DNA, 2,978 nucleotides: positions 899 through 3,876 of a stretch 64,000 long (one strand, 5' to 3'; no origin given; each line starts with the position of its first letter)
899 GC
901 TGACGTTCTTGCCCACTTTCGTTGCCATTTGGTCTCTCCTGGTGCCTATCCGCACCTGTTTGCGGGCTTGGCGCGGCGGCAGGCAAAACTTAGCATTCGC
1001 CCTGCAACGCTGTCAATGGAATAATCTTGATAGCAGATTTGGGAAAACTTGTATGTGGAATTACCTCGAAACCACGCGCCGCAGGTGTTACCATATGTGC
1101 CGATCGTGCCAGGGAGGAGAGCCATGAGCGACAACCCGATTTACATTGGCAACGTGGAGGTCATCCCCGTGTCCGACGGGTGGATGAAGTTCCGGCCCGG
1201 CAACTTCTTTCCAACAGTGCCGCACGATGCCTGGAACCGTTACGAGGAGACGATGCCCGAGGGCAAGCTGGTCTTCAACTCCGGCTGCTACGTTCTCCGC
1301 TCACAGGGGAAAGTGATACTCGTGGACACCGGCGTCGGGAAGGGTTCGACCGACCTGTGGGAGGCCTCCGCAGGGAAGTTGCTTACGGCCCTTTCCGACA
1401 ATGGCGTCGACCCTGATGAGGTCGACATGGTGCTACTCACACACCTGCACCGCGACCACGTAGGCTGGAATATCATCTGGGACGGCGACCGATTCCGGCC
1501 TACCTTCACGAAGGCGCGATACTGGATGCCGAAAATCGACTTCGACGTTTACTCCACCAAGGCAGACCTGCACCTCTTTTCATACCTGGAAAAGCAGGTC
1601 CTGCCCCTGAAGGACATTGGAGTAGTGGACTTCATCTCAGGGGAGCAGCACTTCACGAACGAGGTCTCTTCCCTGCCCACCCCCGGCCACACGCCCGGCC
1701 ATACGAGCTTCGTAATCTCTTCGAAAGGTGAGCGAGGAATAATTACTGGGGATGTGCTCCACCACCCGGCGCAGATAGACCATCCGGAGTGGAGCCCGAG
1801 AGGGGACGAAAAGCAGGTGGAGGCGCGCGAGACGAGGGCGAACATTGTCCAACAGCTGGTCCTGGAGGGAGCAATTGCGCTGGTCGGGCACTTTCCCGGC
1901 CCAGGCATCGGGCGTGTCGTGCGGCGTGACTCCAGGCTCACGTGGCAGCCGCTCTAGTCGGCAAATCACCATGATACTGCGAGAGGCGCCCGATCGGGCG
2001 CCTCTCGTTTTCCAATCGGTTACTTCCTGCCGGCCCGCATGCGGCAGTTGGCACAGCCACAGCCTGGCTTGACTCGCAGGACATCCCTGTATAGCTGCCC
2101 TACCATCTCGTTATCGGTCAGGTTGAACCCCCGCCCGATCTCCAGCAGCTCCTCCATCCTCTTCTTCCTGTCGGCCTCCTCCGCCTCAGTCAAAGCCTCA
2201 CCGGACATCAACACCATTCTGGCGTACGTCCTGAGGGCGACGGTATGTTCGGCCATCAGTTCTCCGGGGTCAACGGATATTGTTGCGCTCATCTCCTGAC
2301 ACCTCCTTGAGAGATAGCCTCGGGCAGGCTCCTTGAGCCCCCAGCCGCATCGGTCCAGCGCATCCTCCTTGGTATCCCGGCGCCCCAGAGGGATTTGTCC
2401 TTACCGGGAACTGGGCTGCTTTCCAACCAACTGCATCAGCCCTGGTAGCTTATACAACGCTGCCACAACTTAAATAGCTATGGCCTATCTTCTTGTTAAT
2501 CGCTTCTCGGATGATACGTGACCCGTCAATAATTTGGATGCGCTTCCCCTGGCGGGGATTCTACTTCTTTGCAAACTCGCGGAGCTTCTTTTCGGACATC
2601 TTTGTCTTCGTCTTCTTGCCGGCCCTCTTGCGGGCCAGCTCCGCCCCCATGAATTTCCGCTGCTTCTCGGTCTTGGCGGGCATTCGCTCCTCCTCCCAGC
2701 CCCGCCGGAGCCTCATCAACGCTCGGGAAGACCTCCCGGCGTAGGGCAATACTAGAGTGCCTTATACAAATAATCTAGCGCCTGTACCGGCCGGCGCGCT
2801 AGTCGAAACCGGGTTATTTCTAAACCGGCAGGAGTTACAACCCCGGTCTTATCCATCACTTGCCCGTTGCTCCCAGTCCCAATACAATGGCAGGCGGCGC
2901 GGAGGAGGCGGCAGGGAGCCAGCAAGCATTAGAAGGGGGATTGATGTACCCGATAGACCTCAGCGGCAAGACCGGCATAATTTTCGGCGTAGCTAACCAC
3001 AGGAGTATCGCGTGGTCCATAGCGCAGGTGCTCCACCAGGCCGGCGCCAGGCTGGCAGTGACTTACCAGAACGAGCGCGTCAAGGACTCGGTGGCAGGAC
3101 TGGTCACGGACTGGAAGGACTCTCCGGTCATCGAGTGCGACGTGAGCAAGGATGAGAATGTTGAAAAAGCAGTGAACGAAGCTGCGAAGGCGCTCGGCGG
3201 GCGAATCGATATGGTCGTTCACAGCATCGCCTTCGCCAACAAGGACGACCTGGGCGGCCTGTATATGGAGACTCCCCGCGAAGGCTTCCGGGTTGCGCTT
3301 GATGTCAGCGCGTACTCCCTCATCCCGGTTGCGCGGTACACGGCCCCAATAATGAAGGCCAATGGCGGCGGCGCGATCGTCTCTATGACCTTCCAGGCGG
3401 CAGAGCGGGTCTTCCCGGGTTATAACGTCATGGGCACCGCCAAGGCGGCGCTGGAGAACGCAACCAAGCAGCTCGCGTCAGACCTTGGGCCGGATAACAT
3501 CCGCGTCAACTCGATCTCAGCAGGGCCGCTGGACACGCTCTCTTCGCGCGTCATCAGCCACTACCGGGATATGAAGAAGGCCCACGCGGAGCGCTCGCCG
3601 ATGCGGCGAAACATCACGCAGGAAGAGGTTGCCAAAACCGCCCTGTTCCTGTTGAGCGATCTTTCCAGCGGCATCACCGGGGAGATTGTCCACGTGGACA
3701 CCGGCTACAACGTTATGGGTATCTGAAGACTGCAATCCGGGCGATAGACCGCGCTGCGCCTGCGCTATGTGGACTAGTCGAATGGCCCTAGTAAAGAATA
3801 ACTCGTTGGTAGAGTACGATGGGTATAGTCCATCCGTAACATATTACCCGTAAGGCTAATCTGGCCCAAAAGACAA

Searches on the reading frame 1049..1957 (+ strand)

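Call 58: search_protein_families(library=pfam, proteins=[window:1049-1957:+], max_evalue=0.00001)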
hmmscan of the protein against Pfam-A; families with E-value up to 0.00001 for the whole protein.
window:1049-1957:+ (302 aa): 1 family
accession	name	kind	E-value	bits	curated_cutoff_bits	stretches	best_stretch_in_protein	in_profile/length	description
PF00753.33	Lactamase_B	-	2.2e-22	80.4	22.7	1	80-281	8-196/196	Metallo-beta-lactamase superfamily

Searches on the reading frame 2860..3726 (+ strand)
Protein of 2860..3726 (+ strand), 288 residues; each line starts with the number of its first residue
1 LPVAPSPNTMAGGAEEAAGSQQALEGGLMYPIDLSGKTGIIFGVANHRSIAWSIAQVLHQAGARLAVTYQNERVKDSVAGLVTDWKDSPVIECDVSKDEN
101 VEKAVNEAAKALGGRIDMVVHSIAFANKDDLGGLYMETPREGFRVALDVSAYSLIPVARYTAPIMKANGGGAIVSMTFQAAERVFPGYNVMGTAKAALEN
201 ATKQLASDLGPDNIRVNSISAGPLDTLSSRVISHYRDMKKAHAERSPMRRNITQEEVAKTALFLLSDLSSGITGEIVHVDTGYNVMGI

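Call 58: search_protein_families(library=pfam, proteins=[window:2860-3726:+], max_evalue=0.00001)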
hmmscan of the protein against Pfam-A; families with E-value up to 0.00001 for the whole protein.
window:2860-3726:+ (288 aa): 3 families
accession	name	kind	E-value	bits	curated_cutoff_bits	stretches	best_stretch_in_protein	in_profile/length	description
PF13561.12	adh_short_C2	-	6.7e-84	281.6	27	1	43-284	1-236/236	Enoyl-(Acyl carrier protein) reductase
PF00106.31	adh_short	-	2.3e-23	83.1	26.6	1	47-228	9-186/195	short chain dehydrogenase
PF23441.1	SDR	-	2.4e-07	30.8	27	1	40-282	11-254/258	SDR-like rossmann domain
